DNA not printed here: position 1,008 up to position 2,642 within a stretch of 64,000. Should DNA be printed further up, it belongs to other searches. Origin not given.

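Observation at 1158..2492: In-frame fusion of an anti-sigma-factor-type serine kinase (HATPase_c) domain to PyrK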

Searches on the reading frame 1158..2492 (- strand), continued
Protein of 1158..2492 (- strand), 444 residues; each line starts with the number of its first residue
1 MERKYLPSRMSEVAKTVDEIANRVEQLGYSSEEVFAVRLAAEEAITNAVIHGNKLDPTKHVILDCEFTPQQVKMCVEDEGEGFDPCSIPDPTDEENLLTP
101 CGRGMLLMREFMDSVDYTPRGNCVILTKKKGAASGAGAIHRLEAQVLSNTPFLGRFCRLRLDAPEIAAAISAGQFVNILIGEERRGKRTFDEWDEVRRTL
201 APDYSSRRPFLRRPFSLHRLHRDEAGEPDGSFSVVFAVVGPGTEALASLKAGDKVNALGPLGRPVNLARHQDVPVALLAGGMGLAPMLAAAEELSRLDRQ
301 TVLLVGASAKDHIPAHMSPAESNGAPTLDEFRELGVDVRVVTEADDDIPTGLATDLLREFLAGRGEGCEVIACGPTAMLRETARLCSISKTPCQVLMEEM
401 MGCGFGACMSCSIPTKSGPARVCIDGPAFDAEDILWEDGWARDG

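Call 12: find_encoding_contigs(protein=P0004, flank=8000, max_places=3)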
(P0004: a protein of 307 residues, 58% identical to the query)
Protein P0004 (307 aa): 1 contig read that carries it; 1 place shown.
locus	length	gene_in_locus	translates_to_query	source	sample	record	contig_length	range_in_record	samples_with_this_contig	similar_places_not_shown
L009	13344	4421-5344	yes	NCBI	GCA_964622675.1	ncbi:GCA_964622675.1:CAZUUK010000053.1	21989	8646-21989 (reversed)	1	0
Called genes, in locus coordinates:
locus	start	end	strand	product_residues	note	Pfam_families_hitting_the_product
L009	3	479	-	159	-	?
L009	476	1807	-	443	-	PF00330:Aconitase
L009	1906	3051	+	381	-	PF00696:AA_kinase, PF01472:PUA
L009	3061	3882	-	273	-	PF00733:Asn_synthase (weak), PF02540:NAD_synthase (weak), PF06508:QueC (faint)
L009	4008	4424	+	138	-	PF13581:HATPase_c_2, PF02518:HATPase_c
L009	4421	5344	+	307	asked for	PF00175:NAD_binding_1 (weak), PF10418:DHODB_Fe-S_bind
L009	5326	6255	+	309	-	PF01180:DHO_dh, PF01207:Dus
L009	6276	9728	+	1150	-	PF07705:CARDB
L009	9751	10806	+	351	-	PF08240:ADH_N, PF00107:ADH_zinc_N, PF13602:ADH_zinc_N_2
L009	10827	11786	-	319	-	PF00248:Aldo_ket_red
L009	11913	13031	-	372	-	-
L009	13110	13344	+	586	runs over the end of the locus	PF01612:DNA_pol_A_exo1 (weak), PF00476:DNA_pol_A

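Call 13: find_encoding_contigs(protein=P0002, flank=8000, max_places=3)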
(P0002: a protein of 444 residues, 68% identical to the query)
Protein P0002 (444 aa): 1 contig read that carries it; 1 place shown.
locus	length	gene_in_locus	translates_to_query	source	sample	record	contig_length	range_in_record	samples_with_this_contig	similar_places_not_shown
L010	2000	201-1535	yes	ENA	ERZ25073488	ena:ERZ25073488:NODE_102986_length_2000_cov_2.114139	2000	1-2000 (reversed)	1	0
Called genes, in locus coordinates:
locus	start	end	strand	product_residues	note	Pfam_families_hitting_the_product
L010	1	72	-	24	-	?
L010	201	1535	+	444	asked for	PF13581:HATPase_c_2, PF00175:NAD_binding_1 (faint), PF10418:DHODB_Fe-S_bind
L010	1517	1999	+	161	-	?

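Call 17: find_related_loci(query=A1, collection=genome_contigs, flank=6000)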
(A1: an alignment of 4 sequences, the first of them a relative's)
Query A1 (444 aa) in genome_contigs; peptide patterns used: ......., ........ (x = any residue, [..] = any of these).
104 stretches matched a pattern; 47 encode a relative of the query (tblastn E <= 1e-3); 47 distinct loci.
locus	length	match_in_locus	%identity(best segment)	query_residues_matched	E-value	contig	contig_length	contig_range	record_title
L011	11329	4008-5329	58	1-440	7e-114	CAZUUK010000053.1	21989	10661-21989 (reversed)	MAG TPA_asm: uncultured Planctomycetota bacterium isolate SRP068000_co1_50 genome assembly, contig: NODE_3087_length_219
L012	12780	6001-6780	36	144-443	1e-41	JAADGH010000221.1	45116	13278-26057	MAG: Planctomycetota bacterium isolate M_MetaBat.109 contig-127_2487, whole genome shotgun sequence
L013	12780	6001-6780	36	144-443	4e-39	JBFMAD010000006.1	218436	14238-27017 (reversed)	MAG: Planctomycetota bacterium isolate MAG129 MAG129_6, whole genome shotgun sequence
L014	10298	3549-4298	36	141-438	7e-38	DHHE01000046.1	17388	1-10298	MAG TPA_asm: bacterium UBP2_UBA4780 isolate UBA4780 UBA4780_contig_14342, whole genome shotgun sequence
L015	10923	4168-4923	33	199-437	9e-37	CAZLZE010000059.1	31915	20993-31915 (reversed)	MAG TPA_asm: uncultured Phycisphaerae bacterium isolate SRP167436_co1_333 genome assembly, contig: NODE_1968_length_3191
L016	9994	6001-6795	32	139-437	9e-37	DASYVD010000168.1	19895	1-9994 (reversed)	MAG TPA_asm: Actinomycetota bacterium isolate SMAG_U4612 k141_2587945, whole genome shotgun sequence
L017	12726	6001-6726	33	142-435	2e-36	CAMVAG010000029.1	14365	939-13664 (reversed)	MAG TPA_asm: uncultured Selenomonadales bacterium isolate SRR8387719_bin.48_metaWRAP_v1.3_MAG genome assembly, contig: E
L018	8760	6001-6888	33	141-440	7e-36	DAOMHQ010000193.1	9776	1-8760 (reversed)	MAG TPA_asm: bacterium isolate AMR_MDS_4946 NODE_6993_length_9776_cov_7.188149, whole genome shotgun sequence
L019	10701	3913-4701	33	141-437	9e-36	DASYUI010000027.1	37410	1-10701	MAG TPA_asm: Actinomycetota bacterium isolate SMAG_U4591 k141_692487, whole genome shotgun sequence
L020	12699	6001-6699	34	158-435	2e-34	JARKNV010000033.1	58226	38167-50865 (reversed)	MAG: Selenomonadales bacterium isolate D110_maxbin.017 k141_56472, whole genome shotgun sequence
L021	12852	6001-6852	32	154-441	5e-34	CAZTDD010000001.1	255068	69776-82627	MAG TPA_asm: uncultured bacterium isolate SRP141376_co1_272 genome assembly, contig: NODE_45_length_255068_cov_8.846580,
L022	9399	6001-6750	34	203-437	2e-33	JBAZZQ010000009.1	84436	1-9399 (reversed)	MAG: Phycisphaerae bacterium isolate SO_2017_GW3_2 scaffold_277_c1_OW296A_2017, whole genome shotgun sequence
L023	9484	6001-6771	34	134-438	3e-32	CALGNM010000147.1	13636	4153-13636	MAG TPA_asm: uncultured bacterium isolate SRR6007444_bin.93_CONCOCT_v1.1_MAG genome assembly, contig: ERZ724098.2223, wh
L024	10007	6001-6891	29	158-437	9e-32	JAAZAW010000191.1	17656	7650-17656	MAG: Phycisphaerae bacterium isolate AS06rmzACSIP_467 278949_AS06, whole genome shotgun sequence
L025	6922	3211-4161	30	142-437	5e-31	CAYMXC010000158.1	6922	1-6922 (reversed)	MAG TPA_asm: uncultured Phycisphaerae bacterium isolate SRP167436_co1_20 genome assembly, contig: NODE_18440_length_6922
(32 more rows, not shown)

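Call 28: search_protein_representatives(protein=window:1158-2492:-)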
Query: 444 residues. Proteins with E-value up to 0.001 (for the whole library): 16407; up to 1e-10: 6643; up to 1e-30: 114. The best 150 are listed.
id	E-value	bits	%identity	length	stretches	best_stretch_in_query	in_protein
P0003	8.3e-202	687.5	68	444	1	1-443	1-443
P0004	9.8e-112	390.7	57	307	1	140-440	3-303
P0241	9.5e-51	189.7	41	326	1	144-438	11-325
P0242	3.6e-47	177.9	46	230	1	217-437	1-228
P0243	2.6e-43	165.2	43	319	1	156-438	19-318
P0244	2.7e-43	165.1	43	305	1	137-438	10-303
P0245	5.7e-43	164.1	39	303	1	143-437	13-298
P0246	3.9e-42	161.3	38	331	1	143-437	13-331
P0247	3.9e-42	161.3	40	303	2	20-129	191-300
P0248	7.7e-41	157.0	42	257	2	207-436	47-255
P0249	1.2e-40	156.4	39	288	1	136-434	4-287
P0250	1.1e-39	153.2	38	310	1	144-436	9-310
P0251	2.3e-39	152.2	41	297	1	156-436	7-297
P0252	2.6e-39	152.0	40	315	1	150-438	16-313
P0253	1.7e-38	149.3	42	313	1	150-437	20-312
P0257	3.9e-38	148.1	36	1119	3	229-437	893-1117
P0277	1.1e-34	136.8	38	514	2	232-438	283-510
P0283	2.4e-34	135.6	36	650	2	230-437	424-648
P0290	1.2e-33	133.3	36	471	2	233-437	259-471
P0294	2.1e-33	132.5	38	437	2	230-438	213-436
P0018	1.4e-32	129.8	39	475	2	230-437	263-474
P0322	1.7e-31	126.2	39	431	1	156-437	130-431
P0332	4.4e-31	124.9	36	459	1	144-437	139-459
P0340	6.3e-31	124.4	35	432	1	143-437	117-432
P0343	7.4e-31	124.1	42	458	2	200-438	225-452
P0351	1.0e-30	123.7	40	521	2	224-437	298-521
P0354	1.7e-30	123.0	35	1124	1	134-437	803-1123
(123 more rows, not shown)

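Call 31: search_protein_families(library=pfam, proteins=[P0257, P0354, P0283, P0277, P0351, P0290, P0294, P0322, P0247, P0026], max_evalue=0.001)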
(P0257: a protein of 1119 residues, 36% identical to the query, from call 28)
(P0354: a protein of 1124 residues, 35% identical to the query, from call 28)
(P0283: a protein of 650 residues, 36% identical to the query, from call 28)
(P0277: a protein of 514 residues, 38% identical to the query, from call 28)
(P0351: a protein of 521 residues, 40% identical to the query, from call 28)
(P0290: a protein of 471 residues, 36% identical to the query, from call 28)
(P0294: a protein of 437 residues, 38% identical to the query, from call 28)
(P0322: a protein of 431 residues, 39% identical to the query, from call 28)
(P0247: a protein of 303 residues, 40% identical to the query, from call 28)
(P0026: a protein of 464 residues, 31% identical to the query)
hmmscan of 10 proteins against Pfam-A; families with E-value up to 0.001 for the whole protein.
P0257 (1119 aa): 5 families
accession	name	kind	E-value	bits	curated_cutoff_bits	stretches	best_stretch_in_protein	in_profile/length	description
PF10418.14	DHODB_Fe-S_bind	-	3.5e-16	59.1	23.9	1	1073-1114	1-40/41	Iron-sulfur cluster binding domain of dihydroorotate dehydrogenase B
PF01555.25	N6_N4_Mtase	-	5.1e-16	59.7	26.7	1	30-81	162-213/221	DNA methylase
PF00970.30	FAD_binding_6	-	0.00015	22.5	21.1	0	891-927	58-96/99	Oxidoreductase FAD-binding domain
PF08241.18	Methyltransf_11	-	0.00019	22.4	21.2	0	400-420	74-94/95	Methyltransferase domain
PF00175.26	NAD_binding_1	-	0.00031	21.8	22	0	941-977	2-41/109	Oxidoreductase NAD-binding domain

P0354 (1124 aa): 7 families
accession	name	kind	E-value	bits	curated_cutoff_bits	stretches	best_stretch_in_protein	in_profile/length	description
PF01555.25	N6_N4_Mtase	-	2.3e-21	77.2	26.7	2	35-90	161-216/221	DNA methylase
PF10418.14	DHODB_Fe-S_bind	-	5.4e-17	61.7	23.9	1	1079-1120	1-40/41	Iron-sulfur cluster binding domain of dihydroorotate dehydrogenase B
PF01170.24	UPF0020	-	1.7e-08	34.8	22.3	1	54-124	27-77/197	RMKL-like, methyltransferase domain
PF03602.21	Cons_hypoth95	-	1.1e-07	32.1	24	0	46-121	37-105/182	Conserved hypothetical protein 95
PF02086.21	MethyltransfD12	-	6.1e-06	26.6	22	1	44-112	11-76/253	D12 class N6 adenine-specific DNA methyltransferase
PF06325.19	PrmA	-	0.00025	21.1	22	1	48-96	154-203/296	Ribosomal protein L11 methyltransferase (PrmA)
PF00175.26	NAD_binding_1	-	0.00048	21.2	22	0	947-1064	1-108/109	Oxidoreductase NAD-binding domain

P0283 (650 aa): 3 families
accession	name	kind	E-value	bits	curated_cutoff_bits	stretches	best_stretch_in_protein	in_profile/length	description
PF10418.14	DHODB_Fe-S_bind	-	1.6e-16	60.2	23.9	1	605-645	1-40/41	Iron-sulfur cluster binding domain of dihydroorotate dehydrogenase B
PF00175.26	NAD_binding_1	-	4.1e-06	27.9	22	1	470-589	1-107/109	Oxidoreductase NAD-binding domain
PF00970.30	FAD_binding_6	-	0.00038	21.2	21.1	0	423-457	60-96/99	Oxidoreductase FAD-binding domain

P0277 (514 aa): 3 families
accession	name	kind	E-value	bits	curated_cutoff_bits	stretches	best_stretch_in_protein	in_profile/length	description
PF10418.14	DHODB_Fe-S_bind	-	8e-13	48.3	23.9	1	459-506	1-40/41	Iron-sulfur cluster binding domain of dihydroorotate dehydrogenase B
PF00175.26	NAD_binding_1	-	2.1e-05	25.5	22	0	328-364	1-40/109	Oxidoreductase NAD-binding domain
PF08030.17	NAD_binding_6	-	0.00037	21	22.2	0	323-346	1-24/156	Ferric reductase NAD binding domain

P0351 (521 aa): 1 family
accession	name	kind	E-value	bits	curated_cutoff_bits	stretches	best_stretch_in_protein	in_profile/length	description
PF10418.14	DHODB_Fe-S_bind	-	7e-15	54.9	23.9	1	475-518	2-40/41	Iron-sulfur cluster binding domain of dihydroorotate dehydrogenase B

P0290 (471 aa): 1 family
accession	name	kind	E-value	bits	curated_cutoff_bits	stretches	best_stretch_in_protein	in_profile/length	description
PF10418.14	DHODB_Fe-S_bind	-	1.4e-16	60.4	23.9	1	428-468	1-40/41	Iron-sulfur cluster binding domain of dihydroorotate dehydrogenase B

P0294 (437 aa): 3 families
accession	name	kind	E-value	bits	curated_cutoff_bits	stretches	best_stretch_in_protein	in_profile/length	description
PF10418.14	DHODB_Fe-S_bind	-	2.6e-16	59.5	23.9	1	392-432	1-40/41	Iron-sulfur cluster binding domain of dihydroorotate dehydrogenase B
PF00175.26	NAD_binding_1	-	5.7e-05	24.2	22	0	259-296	1-41/109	Oxidoreductase NAD-binding domain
PF08030.17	NAD_binding_6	-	0.00034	21.1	22.2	0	355-380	130-155/156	Ferric reductase NAD binding domain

P0322 (431 aa): 2 families
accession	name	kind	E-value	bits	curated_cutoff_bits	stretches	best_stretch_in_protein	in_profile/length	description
PF10418.14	DHODB_Fe-S_bind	-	1.6e-15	56.9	23.9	1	386-428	1-40/41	Iron-sulfur cluster binding domain of dihydroorotate dehydrogenase B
PF00175.26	NAD_binding_1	-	7.7e-06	27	22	1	270-371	1-108/109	Oxidoreductase NAD-binding domain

P0247 (303 aa): 2 families
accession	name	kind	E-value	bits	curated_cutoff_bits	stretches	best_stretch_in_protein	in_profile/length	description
PF13581.12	HATPase_c_2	-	1.1e-54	184.3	27.4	2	181-299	5-127/127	Histidine kinase-like ATPase domain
PF02518.31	HATPase_c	-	8.5e-16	58.8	26.4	2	207-285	5-85/111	Histidine kinase-, DNA gyrase B-, and HSP90-like ATPase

P0026 (464 aa): 1 family
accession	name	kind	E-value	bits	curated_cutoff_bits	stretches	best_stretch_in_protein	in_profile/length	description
PF10418.14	DHODB_Fe-S_bind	-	5e-14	52.2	23.9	1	419-460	1-40/41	Iron-sulfur cluster binding domain of dihydroorotate dehydrogenase B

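Call 40: search_protein_families(library=ncbifam, proteins=[L005:8270-11719:+], max_evalue=0.00001)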
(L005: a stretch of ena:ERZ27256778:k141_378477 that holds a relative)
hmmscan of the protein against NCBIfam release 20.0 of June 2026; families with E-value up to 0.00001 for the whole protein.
L005:8270-11719:+ (1149 aa): 0 families

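Call 45: predict_structure(alignment_id=A3)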
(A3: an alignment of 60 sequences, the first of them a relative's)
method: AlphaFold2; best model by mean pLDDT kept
length: 444 residues; sequences in the alignment: 60
mean_pLDDT: 87.7   pTM: 0.79
mean pLDDT of the five models: 87.7, 87.7, 86.0, 84.3, 84.3
residues with pLDDT >= 90: 304; 70-90: 84; 50-70: 36; < 50: 20
segments of 3 or more residues with pLDDT < 50: 183-190, 203-211
pLDDT, mean of each block of 10 residues (from residue 1): 96 93 94 90 96 97 98 98 93 81 90 96 98 70 95 91 96 92 48 55 44 81 94 91 88 93 93 95 92 96 95 72 77 96 93 97 93 95 97 93 71 88 92 83 51
secondary structure, 60 per line:
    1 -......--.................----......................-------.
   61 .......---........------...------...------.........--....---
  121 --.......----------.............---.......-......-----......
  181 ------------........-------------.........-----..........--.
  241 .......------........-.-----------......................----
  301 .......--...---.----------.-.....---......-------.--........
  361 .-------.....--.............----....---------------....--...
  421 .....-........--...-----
elements in order: E2-7 H10-26 H31-52 E60-67 E71-78 H103-111 E114-117 E123-129 E140-152 E156-162 H164-169 E175-180 H193-200 E214-222 E228-237 H240-247 E254-261 E275-280 H281-296 E301-307 H329-333 E337-342 H353-361 E369-373 H376-388 E393-396 E412-415 E418-421 H422-425 E427-430
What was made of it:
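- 1860..1946 (-): Low-confidence insertion in the FAD-binding barrel, residues 183-211. It is shared with a wider PyrK subfamily and contains the clade-conserved GKR[S/T]F. pLDDT below 50 at residues 183-190 and 203-211 (call 45).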

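Call 47: fold_search(model_id=the predicted structure, library=pdb)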
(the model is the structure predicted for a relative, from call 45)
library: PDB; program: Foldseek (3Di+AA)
matches with E <= 10: 1525; with E <= 0.001: 291
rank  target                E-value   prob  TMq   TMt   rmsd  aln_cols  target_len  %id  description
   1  5jca_S                7.9e-21  1.00  0.52  0.79   3.6       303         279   23  NADP(H) bound NADH-dependent Ferredoxin:NADP Oxidoreductase (NfnI) from Pyrococcus furiosus (released 2017-04-12)
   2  5ksw_B                2.2e-20  1.00  0.51  0.85   3.2       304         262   21  DHODB-I74D mutant (released 2016-08-03)
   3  1ep1_B                1.2e-18  1.00  0.51  0.84   3.0       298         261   22  CRYSTAL STRUCTURE OF LACTOCOCCUS LACTIS DIHYDROOROTATE DEHYDROGENASE B (released 2001-01-17)
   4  4ylf_A                2.1e-18  1.00  0.50  0.78   3.7       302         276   22  Insights into flavin-based electron bifurcation via the NADH-dependent reduced ferredoxin-NADP oxidoreductase structur (released 2015-07-08)
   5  4yry_C                5.6e-17  1.00  0.48  0.77   3.9       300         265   22  Insights into flavin-based electron bifurcation via the NADH-dependent reduced ferredoxin-NADP oxidoreductase structur (released 2015-07-08)
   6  4ylf_C                6.3e-17  1.00  0.46  0.75   4.8       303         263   21  Insights into flavin-based electron bifurcation via the NADH-dependent reduced ferredoxin-NADP oxidoreductase structur (released 2015-07-08)
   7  9nf0_C                2.1e-16  1.00  0.48  0.70   4.5       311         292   19  Structure of the NADPH-bound Pyrococcus furiosus SHI complex (released 2025-07-09)
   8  9nez_C                4.6e-16  1.00  0.48  0.73   4.8       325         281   18  Structure of the Pyrococcus furiosus SHI complex (released 2025-07-09)
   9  5vj7_B                6.8e-16  1.00  0.47  0.71   5.9       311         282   19  Ferredoxin NADP Oxidoreductase (Xfn) (released 2017-07-19)
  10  6mv2                  1.5e-14  1.00  0.41  0.50  13.3       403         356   14  2.05A resolution structure of the CS-b5R domains of human Ncb5or (NADP+ form) (released 2019-07-17)
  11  6mv1                  1.9e-14  1.00  0.41  0.50  13.3       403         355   14  2.15A resolution structure of the CS-b5R domains of human Ncb5or (NAD+ form) (released 2019-07-17)
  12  5ogx                  2.3e-13  1.00  0.43  0.56   5.5       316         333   19  Crystal structure of Amycolatopsis cytochrome P450 reductase GcoB. (released 2018-07-04)
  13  8ad4_A                1.4e-12  1.00  0.40  0.60   8.3       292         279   21  X-ray structure of NqrF(129-408)of Vibrio cholerae in complex with NADH (released 2023-07-12)
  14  7c3b_C                1.7e-12  1.00  0.40  0.51   5.5       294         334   18  Ferredoxin reductase in carbazole 1,9a-dioxygenase (FAD apo form) (released 2021-05-26)
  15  8ad0_F                2.7e-12  1.00  0.42  0.46   7.4       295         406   21  X-ray structure of Na+-NQR from Vibrio cholerae in different conformation at 3.1 A (released 2023-07-12)
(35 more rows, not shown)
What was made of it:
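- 1161..2066 (-): PyrK (dihydroorotate dehydrogenase B electron-transfer subunit), residues 143-444. Foldseek gives TMt 0.84-0.85 to L. lactis DHODB PyrK, chains 1ep1_B and 5ksw_B (call 47).
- On PyrK (DHOD B electron-transfer subunit): Foldseek gives TMt 0.84-0.85 to 1ep1_B and 5ksw_B (call 47).
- Closest known: PyrK of class-1B dihydroorotate dehydrogenase. Same: The FAD/NAD ferredoxin-reductase fold with a C-terminal 2Fe-2S cluster is shared (TMt 0.79-0.85; call 47).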
